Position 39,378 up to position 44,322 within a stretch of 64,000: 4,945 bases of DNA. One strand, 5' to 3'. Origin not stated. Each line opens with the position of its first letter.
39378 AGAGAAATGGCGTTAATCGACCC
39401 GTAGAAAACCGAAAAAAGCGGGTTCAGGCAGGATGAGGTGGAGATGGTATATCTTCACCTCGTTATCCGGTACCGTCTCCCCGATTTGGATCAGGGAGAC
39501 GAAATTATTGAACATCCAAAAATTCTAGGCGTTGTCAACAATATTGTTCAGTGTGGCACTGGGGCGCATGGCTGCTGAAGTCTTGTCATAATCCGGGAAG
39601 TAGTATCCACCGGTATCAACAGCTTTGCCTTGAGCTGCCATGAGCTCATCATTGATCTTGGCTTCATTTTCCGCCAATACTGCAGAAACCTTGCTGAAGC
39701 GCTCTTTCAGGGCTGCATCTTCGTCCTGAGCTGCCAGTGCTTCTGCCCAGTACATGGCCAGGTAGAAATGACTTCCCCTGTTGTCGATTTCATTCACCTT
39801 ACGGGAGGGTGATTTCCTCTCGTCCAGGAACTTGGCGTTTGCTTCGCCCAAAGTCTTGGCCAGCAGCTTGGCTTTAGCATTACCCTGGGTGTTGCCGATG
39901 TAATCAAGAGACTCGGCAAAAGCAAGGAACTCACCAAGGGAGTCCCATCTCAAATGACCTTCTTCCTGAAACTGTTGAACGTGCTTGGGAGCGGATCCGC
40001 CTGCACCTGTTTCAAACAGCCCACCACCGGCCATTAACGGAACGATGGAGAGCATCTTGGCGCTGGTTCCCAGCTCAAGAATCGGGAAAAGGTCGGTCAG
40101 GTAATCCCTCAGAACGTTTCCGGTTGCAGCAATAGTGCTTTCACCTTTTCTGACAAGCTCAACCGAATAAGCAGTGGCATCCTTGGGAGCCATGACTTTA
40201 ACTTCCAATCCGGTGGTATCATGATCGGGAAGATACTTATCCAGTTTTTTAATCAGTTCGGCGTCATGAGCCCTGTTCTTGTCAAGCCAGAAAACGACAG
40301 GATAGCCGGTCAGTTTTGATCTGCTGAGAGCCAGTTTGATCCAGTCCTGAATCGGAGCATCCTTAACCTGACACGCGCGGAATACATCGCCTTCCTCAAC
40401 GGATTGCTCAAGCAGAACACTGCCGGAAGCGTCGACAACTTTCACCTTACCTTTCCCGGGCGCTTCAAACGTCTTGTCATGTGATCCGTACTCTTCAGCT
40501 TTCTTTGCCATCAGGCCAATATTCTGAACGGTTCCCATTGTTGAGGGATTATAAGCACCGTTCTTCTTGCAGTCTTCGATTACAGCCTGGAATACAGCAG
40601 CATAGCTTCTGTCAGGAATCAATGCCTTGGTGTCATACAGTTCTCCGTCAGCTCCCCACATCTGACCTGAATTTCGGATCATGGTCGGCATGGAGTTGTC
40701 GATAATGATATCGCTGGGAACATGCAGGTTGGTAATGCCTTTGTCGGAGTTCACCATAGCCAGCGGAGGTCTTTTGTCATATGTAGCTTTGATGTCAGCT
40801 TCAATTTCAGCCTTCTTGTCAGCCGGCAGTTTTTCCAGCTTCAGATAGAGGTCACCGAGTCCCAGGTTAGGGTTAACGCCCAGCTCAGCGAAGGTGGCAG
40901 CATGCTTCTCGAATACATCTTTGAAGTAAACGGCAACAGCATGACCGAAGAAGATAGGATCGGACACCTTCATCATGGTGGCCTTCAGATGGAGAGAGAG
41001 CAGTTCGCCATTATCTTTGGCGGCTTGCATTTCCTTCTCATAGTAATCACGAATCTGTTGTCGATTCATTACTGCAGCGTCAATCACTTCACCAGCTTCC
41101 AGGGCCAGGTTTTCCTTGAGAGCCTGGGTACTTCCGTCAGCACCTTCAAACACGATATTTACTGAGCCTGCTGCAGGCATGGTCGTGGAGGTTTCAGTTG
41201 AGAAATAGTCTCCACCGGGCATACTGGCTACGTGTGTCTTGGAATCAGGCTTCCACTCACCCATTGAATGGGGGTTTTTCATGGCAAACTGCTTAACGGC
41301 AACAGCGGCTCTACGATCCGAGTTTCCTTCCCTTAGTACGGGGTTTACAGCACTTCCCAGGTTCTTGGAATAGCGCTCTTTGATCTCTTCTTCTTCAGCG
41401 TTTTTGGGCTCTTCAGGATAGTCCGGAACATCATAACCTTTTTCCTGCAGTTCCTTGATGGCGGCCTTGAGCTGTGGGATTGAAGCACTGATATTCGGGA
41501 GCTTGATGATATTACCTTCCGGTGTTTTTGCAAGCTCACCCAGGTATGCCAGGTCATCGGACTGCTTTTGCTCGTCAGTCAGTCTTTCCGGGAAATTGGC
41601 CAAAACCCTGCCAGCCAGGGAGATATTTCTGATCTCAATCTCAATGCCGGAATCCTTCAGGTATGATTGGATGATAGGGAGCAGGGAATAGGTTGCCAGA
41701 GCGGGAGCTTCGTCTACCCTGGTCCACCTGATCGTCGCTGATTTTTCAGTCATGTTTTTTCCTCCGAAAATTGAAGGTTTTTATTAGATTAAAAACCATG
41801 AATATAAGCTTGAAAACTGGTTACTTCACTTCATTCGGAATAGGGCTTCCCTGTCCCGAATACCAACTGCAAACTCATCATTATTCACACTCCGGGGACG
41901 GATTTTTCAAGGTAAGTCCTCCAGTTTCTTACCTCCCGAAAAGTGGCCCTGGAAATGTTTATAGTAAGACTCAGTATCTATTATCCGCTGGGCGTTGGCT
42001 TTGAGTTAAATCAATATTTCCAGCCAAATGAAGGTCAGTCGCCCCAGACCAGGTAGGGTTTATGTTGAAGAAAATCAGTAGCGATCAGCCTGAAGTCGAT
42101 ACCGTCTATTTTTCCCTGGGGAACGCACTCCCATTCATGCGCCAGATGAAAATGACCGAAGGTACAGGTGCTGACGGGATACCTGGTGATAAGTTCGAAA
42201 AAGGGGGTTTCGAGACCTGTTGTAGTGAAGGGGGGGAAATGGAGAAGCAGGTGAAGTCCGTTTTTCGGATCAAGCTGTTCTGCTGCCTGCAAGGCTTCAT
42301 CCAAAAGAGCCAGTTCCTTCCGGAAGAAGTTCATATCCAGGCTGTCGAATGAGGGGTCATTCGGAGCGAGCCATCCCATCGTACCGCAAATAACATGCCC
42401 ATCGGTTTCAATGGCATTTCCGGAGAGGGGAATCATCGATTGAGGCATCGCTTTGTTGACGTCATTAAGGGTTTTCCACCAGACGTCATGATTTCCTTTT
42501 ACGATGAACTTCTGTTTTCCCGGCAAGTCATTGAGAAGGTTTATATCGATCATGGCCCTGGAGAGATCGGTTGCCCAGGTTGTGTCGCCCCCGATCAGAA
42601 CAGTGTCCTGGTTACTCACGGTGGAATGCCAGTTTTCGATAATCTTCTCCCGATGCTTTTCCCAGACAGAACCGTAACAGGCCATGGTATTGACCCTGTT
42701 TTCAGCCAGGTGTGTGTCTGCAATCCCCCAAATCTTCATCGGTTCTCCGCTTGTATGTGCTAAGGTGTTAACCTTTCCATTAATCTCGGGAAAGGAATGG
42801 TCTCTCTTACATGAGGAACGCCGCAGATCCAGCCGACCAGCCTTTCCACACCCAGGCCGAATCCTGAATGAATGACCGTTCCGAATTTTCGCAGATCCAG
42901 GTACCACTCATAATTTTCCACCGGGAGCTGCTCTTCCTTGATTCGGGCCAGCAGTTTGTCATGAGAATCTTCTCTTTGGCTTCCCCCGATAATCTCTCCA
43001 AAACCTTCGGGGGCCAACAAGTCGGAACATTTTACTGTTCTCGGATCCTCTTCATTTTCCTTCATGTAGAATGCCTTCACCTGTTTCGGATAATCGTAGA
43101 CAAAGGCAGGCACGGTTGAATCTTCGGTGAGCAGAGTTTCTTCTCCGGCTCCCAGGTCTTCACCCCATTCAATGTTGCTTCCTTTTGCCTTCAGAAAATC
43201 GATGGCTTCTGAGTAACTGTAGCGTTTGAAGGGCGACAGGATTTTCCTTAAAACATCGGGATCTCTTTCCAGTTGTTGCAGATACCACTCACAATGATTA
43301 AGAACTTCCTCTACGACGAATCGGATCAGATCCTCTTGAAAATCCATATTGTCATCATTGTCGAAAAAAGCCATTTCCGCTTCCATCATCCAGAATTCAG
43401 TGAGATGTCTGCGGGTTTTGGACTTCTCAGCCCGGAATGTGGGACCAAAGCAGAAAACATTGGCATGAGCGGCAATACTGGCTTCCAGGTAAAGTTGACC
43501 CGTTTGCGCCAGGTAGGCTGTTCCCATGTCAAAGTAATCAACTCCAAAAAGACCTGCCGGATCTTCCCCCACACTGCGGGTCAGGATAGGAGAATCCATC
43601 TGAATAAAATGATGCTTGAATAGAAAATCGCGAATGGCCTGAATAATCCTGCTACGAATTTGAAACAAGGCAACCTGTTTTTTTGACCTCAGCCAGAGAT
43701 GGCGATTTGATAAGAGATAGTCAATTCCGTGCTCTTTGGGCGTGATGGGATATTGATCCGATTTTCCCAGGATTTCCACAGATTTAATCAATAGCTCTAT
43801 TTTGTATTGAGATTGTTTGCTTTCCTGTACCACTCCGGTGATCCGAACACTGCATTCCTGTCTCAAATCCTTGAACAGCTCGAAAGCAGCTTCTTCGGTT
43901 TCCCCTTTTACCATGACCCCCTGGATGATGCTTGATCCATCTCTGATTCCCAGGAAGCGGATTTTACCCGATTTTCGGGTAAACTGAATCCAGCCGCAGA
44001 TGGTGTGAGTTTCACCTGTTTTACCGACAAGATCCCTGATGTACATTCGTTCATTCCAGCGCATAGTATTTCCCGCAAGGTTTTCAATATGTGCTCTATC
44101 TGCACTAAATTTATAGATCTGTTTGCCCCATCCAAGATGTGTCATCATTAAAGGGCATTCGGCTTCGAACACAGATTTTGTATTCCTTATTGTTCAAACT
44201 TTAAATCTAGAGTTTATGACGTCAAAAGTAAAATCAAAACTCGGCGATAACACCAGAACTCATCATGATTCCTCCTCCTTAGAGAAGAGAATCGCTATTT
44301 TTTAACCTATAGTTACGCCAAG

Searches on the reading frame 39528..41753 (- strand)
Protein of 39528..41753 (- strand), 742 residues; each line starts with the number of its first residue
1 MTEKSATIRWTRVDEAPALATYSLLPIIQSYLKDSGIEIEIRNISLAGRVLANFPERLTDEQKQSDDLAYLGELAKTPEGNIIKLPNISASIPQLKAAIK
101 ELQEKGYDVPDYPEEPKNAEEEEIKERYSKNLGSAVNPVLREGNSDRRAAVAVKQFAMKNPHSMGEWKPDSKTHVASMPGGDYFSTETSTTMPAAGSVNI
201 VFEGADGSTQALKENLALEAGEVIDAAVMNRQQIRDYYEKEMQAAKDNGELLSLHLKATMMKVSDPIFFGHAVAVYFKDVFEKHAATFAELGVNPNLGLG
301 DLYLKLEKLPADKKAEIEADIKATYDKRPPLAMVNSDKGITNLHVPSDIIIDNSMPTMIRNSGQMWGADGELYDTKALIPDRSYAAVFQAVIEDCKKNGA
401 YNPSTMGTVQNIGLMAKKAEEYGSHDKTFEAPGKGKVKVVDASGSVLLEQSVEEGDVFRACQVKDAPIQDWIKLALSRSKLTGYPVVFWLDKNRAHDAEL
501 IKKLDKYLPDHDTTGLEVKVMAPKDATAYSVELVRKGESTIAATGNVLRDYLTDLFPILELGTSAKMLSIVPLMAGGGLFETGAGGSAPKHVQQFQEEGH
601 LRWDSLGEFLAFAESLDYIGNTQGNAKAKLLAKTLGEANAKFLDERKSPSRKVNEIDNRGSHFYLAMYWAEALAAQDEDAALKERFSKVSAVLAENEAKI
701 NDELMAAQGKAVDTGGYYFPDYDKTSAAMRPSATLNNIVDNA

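Call 6: search_protein_families(library=pfam, proteins=[window:39528-41753:-], max_evalue=0.001)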
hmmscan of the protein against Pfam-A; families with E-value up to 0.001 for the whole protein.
window:39528-41753:- (742 aa): 1 family
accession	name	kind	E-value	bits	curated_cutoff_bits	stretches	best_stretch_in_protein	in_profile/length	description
PF03971.19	IDH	-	0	1262.6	25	1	7-740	1-734/734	Monomeric isocitrate dehydrogenase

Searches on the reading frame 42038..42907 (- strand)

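Call 6: search_protein_families(library=pfam, proteins=[window:42038-42907:-], max_evalue=0.001)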
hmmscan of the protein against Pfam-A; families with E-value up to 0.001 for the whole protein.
window:42038-42907:- (290 aa): 1 family
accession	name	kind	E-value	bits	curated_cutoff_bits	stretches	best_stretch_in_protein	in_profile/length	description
PF00149.33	Metallophos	-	3.4e-09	37.8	21.5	1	57-254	1-189/191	Calcineurin-like phosphoesterase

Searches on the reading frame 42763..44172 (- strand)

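Call 6: search_protein_families(library=pfam, proteins=[window:42763-44172:-], max_evalue=0.001)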
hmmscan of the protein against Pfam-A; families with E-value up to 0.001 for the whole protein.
window:42763-44172:- (470 aa): 2 families
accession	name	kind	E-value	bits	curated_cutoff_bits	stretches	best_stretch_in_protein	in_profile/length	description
PF00152.25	tRNA-synt_2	-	1.2e-72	245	25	1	152-463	4-306/308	tRNA synthetases class II (D, K and N)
PF01336.31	tRNA_anti-codon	-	9.4e-16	58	27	1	57-135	2-75/75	OB-fold nucleic acid binding domain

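Call 53: search_protein_families(library=ncbifam, proteins=[window:42763-44172:-], max_evalue=1e-10)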
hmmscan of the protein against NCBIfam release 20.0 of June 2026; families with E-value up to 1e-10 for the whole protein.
window:42763-44172:- (470 aa): 16 families
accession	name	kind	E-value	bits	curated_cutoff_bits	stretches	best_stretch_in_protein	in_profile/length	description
NF003037.0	PRK03932.1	equivalog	2.4e-160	534.4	414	1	51-469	14-450/451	asparagine--tRNA ligase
TIGR00457.1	asnS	equivalog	7.8e-136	453.5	342.6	1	49-468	12-453/455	asparagine--tRNA ligase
NF003483.0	PRK05159.1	equivalog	5.4e-103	345.2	353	1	40-470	3-438/438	aspartate--tRNA(Asn) ligase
TIGR00458.1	aspS_nondisc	equivalog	3e-86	290.1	368.4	1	51-470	10-428/428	aspartate--tRNA(Asn) ligase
NF005052.0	PRK06462.1-1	equivalog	2.5e-61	207.7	368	1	153-464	32-346/353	asparagine synthetase A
NF005054.0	PRK06462.1-4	equivalog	6.9e-42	143.6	309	1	160-464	15-311/318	asparagine synthetase A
NF001750.0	PRK00476.1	equivalog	4.9e-40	137.4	443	1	51-293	16-268/590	aspartate--tRNA ligase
TIGR00459.1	aspS_bact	equivalog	2.2e-39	135.3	373.85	1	42-323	4-277/586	aspartate--tRNA ligase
NF001756.1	PRK00484.1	subfamily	7.3e-37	127.1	468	1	50-464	48-485/488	lysine--tRNA ligase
TIGR00499.1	lysS_bact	equivalog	1.2e-32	113.2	427.6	1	53-465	53-493/496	lysine--tRNA ligase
NF002821.0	PRK02983.1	equivalog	3e-21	75.2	742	1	50-290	656-899/1102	bifunctional lysylphosphatidylglycerol synthetase/lysine--tRNA ligase LysX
NF009460.0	PRK12820.1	equivalog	5.8e-20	71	1379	1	35-283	16-287/723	bifunctional aspartyl-tRNA synthetase/aspartyl/glutamyl-tRNA amidotransferase subunit C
NF005053.0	PRK06462.1-3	equivalog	1.2e-19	71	322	1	212-457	13-260/274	asparagine synthetase A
NF005055.0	PRK06462.1-5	equivalog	4.9e-18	65.3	389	1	220-465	88-335/341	asparagine synthetase A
NF009101.0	PRK12445.1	subfamily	1.1e-14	53.9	1026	1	60-295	72-310/505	lysine--tRNA ligase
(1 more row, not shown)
